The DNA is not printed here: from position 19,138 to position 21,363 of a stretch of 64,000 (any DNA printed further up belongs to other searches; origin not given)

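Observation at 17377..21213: Tandem paralogs with a helical N-domain, an apparently P-loop-less AAA-like middle and a C-terminal HExxH metallopeptidase motif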

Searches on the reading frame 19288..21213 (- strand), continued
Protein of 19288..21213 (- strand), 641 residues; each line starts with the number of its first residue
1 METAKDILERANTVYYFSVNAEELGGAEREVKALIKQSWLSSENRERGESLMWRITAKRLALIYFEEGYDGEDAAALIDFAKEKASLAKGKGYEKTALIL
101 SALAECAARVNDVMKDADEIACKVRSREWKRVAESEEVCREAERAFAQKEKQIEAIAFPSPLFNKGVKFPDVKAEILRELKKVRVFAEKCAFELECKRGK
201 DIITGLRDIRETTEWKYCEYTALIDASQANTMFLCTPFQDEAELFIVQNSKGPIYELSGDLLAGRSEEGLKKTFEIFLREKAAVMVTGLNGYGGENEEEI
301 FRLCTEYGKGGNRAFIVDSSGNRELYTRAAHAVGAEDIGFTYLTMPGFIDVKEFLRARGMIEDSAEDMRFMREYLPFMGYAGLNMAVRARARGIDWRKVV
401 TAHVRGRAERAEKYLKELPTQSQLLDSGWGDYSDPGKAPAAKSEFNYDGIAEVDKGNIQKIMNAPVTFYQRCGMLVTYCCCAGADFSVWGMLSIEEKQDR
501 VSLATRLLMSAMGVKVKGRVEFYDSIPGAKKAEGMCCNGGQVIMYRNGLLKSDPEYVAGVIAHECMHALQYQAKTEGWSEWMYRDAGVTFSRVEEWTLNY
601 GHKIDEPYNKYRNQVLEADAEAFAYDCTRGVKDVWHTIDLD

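Call 35: find_related_loci(query=A1, collection=genome_contigs, flank=10000)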
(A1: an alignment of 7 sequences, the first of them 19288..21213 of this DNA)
Query A1 (641 aa) in genome_contigs; peptide patterns used: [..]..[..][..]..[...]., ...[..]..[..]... (x = any residue, [..] = any of these).
137 stretches matched a pattern; 30 encode a relative of the query (tblastn E <= 1e-3); 30 distinct loci.
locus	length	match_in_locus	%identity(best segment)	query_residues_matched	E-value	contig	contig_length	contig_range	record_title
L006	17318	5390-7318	66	1-640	0e+0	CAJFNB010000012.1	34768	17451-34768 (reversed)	Candidatus Alloclostridium intestinigallinarum isolate Chicken_8_mag_61 genome assembly, contig: MAGpy_11413_8_idba_bin_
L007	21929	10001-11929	64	1-640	0e+0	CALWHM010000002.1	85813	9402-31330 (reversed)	MAG: uncultured Clostridia bacterium isolate BRZ_DA__bin49 genome assembly, contig: BRZ_DA__NODE_419_length_85813_cov_9.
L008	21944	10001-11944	40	1-641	2e-157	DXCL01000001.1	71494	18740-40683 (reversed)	MAG TPA_asm: Candidatus Borkfalkia avistercoris isolate CHK187-5294 CHK187__C4424_L71494_SAMEA5754831, whole genome shot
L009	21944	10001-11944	40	1-641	3e-138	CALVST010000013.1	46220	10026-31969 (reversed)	MAG: uncultured Clostridia bacterium isolate BRZ_HK__bin48 genome assembly, contig: BRZ_HK__NODE_974_length_46220_cov_7.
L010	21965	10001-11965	37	1-641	1e-121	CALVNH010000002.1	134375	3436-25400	MAG: uncultured Clostridia bacterium isolate BRZ_P__bin69 genome assembly, contig: BRZ_P__NODE_144_length_134375_cov_28.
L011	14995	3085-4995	33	1-641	2e-102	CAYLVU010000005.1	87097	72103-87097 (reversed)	MAG TPA_asm: uncultured Clostridia bacterium isolate SRP222994_co1_566 genome assembly, contig: NODE_297_length_87097_co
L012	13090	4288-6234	40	1-641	4e-158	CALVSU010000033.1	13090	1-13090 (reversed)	MAG: uncultured Clostridia bacterium isolate BRZ_E__bin165 genome assembly, contig: BRZ_E__NODE_11218_length_13090_cov_4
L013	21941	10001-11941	31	5-641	1e-97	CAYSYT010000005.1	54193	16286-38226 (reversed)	MAG TPA_asm: uncultured Christensenella sp. isolate SRP350583_co2_471 genome assembly, contig: NODE_695_length_54193_cov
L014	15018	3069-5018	30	5-641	3e-94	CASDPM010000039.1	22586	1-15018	uncultured Firmicutes bacterium isolate CO.B38.metabat-bins.215 genome assembly, contig: CO.B38.metabat-bins.215.fa_k141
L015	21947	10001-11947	31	5-641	3e-86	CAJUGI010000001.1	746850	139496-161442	MAG TPA_asm: uncultured Christensenella sp. isolate MGBC134176 genome assembly, contig: MGBC134176.1, whole genome shotg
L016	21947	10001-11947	31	5-641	3e-85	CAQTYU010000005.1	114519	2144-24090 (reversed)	MAG TPA_asm: Candidatus Borkfalkiaceae bacterium isolate MGBC129175 genome assembly, contig: MGBC129175.5, whole genome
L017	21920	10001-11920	30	9-639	2e-83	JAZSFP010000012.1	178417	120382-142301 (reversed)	MAG: Pumilibacteraceae bacterium isolate T1900044581_TS20190047.MAGScoT_cleanbin_000016 SGB_569_k141_848094, whole genom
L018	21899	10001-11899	31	5-641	8e-82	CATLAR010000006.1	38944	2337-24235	MAG TPA_asm: uncultured Christensenella sp. isolate MGG03659_1680015486 genome assembly, contig: ERR2844015_3560, whole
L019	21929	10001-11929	27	8-639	5e-81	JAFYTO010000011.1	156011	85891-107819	MAG: Clostridia bacterium isolate RGIG7409 Water_buffalos_Cecum.Co__c2449949, whole genome shotgun sequence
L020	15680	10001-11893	30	1-640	9e-77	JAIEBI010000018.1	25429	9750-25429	MAG: Clostridiales bacterium isolate SC0382_S12_10 SC0382_S12_10_contig_18, whole genome shotgun sequence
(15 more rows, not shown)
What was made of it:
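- Tried and rejected: I repeated it with the 7-sequence alignment (call 35).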

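Call 57: search_dna_similar(query=window:19288-21213:-, collection=phages, mode=protein, max_evalue=0.001)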
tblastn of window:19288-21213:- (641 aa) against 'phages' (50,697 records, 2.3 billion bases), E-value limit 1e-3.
No match.

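Call 58: search_dna_similar(query=window:19288-21213:-, collection=plasmids, mode=protein, max_evalue=0.001)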
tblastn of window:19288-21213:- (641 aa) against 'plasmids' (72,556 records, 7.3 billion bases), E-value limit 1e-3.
No match.
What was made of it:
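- Tried and rejected: No match (calls 57, 58).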

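Call 63: search_protein_families(library=pfam, proteins=[P0130, P0131, P0136, P0138, P0140, P0146, P0122, P0121, P0152, P0149], max_evalue=0.05)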
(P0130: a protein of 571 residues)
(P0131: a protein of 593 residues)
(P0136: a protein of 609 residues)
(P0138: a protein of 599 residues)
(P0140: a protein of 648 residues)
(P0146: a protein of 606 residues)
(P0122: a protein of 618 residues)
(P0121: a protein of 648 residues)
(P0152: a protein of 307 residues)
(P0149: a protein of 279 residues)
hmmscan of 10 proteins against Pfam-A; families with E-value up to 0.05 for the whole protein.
P0130 (571 aa): 1 family
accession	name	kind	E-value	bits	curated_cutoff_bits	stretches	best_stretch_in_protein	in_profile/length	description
PF10263.15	SprT-like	-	0.0047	17.2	25.6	1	444-500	22-80/108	SprT-like family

P0131 (593 aa): 2 families
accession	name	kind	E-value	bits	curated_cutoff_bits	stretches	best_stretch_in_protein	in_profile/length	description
PF13058.12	DUF3920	-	0.0031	18.2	27.3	0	496-527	74-111/126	Protein of unknown function (DUF3920)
PF10263.15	SprT-like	-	0.0046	17.2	25.6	1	466-514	29-77/108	SprT-like family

P0136 (609 aa): 0 families

P0138 (599 aa): 1 family
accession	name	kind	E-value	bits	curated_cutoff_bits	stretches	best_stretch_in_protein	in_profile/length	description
PF10263.15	SprT-like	-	0.016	15.5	25.6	1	474-520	32-79/108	SprT-like family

P0140 (648 aa): 0 families

P0146 (606 aa): 1 family
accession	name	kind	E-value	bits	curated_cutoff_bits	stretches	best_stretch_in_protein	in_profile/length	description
PF10263.15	SprT-like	-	0.00056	20.2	25.6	1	486-528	30-75/108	SprT-like family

P0122 (618 aa): 0 families

P0121 (648 aa): 2 families
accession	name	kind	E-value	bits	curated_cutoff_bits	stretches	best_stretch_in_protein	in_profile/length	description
PF08325.16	WLM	-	0.0093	16.5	26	1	538-576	74-110/190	WLM domain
PF20573.4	DUF6782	-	0.012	15.3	27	1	494-573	39-116/241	Putative metallopeptidase family (DUF6782)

P0152 (307 aa): 5 families
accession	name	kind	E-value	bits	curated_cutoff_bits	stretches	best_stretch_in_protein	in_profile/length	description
PF20573.4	DUF6782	-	4.1e-05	23.4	27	1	204-249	68-112/241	Putative metallopeptidase family (DUF6782)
PF13058.12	DUF3920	-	0.00025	21.7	27.3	1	205-260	55-90/126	Protein of unknown function (DUF3920)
PF06013.18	WXG100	-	0.0023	18.6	27.3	0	5-41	3-39/86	Proteins of 100 residues with WXG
PF09638.15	Ph1570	-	0.036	14.4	27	0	204-236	11-42/156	Ph1570 protein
PF10263.15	SprT-like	-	0.041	14.2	25.6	0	206-245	34-79/108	SprT-like family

P0149 (279 aa): 0 families

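Call 65: find_homologous_proteins(query=P0130)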
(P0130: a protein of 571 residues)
Query P0130 (571 aa): 8 proteins with E <= 0.001 among 8000 candidates.
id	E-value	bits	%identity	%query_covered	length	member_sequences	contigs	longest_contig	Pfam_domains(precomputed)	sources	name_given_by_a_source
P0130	0.0e+0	1307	100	100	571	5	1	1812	-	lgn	-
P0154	0.0e+0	1120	84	100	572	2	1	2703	-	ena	-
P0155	4.4e-175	602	50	99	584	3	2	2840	-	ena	-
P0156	1.5e-165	570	47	100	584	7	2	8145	-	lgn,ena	-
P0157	9.7e-158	544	45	100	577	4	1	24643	-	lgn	-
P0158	9.2e-153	528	43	100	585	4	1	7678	-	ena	-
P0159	1.6e-146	507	43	100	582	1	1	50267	-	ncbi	-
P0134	2.2e-127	444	39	100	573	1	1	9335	-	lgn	-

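Call 67: find_encoding_contigs(protein=P0159, flank=10000, max_places=2)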
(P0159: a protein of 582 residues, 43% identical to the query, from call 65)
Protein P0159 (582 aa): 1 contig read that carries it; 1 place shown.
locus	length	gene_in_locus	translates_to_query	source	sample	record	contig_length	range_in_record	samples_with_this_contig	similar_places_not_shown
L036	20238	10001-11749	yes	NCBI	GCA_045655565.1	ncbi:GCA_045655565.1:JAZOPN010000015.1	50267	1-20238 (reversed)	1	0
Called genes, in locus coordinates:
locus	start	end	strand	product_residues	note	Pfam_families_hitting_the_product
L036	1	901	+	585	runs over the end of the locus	-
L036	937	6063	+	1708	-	-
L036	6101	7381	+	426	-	-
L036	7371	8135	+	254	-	-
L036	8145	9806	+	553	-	-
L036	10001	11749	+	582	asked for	-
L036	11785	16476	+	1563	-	PF13086:AAA_11, PF13245:AAA_19 (faint), PF13604:AAA_30 (faint), PF13086:AAA_11, PF13087:AAA_12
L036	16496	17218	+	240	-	PF22099:MRS2-like (faint)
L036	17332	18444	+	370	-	PF05496:RuvB_N (weak), PF00004:AAA, PF07728:AAA_5 (weak)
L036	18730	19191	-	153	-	PF01451:LMWPc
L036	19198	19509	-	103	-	PF00085:Thioredoxin, PF14595:Thioredoxin_9 (weak), PF13098:Thioredoxin_2, PF13905:Thioredoxin_8 (faint)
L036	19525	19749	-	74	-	PF02943:FeThRed_B (weak)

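Call 68: find_encoding_contigs(protein=P0157, flank=10000, max_places=2)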
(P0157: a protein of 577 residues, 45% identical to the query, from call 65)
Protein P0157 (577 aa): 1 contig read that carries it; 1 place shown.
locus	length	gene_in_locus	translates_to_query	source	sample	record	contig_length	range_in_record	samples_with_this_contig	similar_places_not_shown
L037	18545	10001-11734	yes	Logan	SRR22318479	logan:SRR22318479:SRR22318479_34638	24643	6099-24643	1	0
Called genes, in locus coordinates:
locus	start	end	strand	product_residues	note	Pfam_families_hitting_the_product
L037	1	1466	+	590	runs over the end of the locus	-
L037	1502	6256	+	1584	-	PF18887:MBG_3 (faint)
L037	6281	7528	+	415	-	-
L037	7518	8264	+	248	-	-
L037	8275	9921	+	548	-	-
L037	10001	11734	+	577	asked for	-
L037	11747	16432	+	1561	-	PF13086:AAA_11 (weak), PF13245:AAA_19 (faint), PF13604:AAA_30 (faint), PF13086:AAA_11 (weak), PF13087:AAA_12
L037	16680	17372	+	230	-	-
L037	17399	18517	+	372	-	PF05496:RuvB_N (weak), PF00004:AAA, PF07728:AAA_5 (weak)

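Call 70: search_protein_families(library=pfam, alignment_id=A5, max_evalue=1)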
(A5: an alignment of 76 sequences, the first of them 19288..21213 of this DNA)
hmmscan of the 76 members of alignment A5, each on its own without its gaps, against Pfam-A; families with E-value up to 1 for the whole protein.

A. member 1, window:19288-21213:- (641 aa): 4 families
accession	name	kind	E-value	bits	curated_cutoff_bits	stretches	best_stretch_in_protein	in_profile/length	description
PF06167.18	Peptidase_M90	-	0.031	14.3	26.2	0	270-307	184-219/243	Glucose-regulated metallo-peptidase M90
PF01435.24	Peptidase_M48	-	0.12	12.7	20.3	1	532-570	40-78/186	Peptidase family M48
PF10263.15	SprT-like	-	0.12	12.7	25.6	1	530-580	30-90/108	SprT-like family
PF19371.4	DUF5946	-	0.14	13.1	28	1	64-131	68-134/141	Family of unknown function (DUF5946)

B. families by the number of members that match (of 76 scanned): 67 families (the first 25 are shown)
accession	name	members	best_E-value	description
PF10263.15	SprT-like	23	6.8e-05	SprT-like family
PF13058.12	DUF3920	5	0.0011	Protein of unknown function (DUF3920)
PF08325.16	WLM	3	2.8e-05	WLM domain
PF15943.11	YdaS_toxin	2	0.062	Bacterial toxin YdaS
PF16921.10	Tex_YqgF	1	0.0028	Tex protein YqgF-like domain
PF18851.6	baeRF_family8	1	0.0048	Bacterial archaeo-eukaryotic release factor family 8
PF15638.11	Tox-MPTase2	1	0.0072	Metallopeptidase toxin 2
PF06649.17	DUF1161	1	0.0078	Protein of unknown function (DUF1161)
PF20573.4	DUF6782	1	0.012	Putative metallopeptidase family (DUF6782)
PF03913.18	Ragweed_pollen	1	0.019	Ragweed group 5 pollen allergen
PF03803.21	Scramblase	1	0.019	Scramblase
PF15506.11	OCC1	1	0.025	OCC1 family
PF15768.10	CC190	1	0.027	Coiled-coil domain-containing protein 190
PF25721.1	T4_Y03C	1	0.027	Phage T4 Y03C protein family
PF24173.1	TPR_TTI1_N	1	0.029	TTI1 N-terminal TPR domain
PF00004.35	AAA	1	0.037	ATPase family associated with various cellular activities (AAA)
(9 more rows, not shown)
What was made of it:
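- On AAA+ ATPase, classical clade (PF00004): One of 76 members hits at E 0.037 (call 70).
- On SprT-like / WLM zincins (PF10263, PF08325): A itself scores E 0.12 (call 70).
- SprT-like is a sub-threshold Pfam hit in 23 of 76 members (best 6.8e-5), and WLM in 3 (best 2.8e-5) (call 70). One member gives a weak Tox-MPTase2 hit (call 70). Pfam sub-threshold hits point to SprT-like/WLM much more often than to M78 (call 70).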
